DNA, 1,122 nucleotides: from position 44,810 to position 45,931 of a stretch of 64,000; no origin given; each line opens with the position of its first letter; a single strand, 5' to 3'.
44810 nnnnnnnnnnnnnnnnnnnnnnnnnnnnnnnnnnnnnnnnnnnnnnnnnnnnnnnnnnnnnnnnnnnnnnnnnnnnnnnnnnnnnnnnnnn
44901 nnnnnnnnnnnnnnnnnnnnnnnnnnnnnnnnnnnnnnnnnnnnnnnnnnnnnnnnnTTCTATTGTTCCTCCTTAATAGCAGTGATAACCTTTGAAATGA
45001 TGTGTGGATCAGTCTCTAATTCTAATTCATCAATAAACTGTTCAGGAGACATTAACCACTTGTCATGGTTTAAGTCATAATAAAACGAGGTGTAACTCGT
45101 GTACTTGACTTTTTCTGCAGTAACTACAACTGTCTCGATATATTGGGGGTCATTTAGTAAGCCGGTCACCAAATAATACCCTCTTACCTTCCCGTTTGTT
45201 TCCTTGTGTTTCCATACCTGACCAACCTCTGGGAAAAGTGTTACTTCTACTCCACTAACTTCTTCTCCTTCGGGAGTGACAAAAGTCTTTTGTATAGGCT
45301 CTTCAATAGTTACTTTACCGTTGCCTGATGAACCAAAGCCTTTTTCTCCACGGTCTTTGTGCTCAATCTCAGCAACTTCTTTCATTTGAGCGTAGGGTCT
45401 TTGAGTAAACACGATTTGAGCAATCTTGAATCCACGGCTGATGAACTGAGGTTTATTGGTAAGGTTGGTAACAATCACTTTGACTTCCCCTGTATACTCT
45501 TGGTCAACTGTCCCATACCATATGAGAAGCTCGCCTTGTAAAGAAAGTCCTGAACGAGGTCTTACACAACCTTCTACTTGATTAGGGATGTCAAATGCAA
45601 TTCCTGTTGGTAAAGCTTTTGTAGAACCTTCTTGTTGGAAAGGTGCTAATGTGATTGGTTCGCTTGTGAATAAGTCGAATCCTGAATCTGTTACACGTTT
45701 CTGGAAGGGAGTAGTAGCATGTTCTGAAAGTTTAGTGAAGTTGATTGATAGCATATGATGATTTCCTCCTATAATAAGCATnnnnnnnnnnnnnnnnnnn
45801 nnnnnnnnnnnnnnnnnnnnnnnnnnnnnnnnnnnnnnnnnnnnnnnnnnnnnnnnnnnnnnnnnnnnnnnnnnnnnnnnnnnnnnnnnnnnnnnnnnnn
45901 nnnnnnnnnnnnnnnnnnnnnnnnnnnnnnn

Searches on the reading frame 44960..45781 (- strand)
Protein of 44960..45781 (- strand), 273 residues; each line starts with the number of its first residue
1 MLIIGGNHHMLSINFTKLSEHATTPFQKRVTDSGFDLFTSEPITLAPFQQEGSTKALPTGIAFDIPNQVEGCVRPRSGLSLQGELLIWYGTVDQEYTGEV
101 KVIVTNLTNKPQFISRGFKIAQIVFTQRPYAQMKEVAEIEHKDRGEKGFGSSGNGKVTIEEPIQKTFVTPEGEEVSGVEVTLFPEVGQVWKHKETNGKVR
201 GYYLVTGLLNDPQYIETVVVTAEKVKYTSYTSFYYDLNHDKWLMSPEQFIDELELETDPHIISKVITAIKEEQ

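Call 25: search_protein_families(library=pfam, proteins=[window:44960-45781:-], max_evalue=0.001)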
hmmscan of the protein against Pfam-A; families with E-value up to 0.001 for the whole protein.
window:44960-45781:- (273 aa): 2 families
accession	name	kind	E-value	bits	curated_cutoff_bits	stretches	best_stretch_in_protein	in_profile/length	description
PF00692.24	dUTPase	-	9.5e-27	93.8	22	1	22-153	3-129/129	dUTPase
PF22769.1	DCD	-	6.7e-05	23.5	27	1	63-127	87-152/153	dCTP deaminase-like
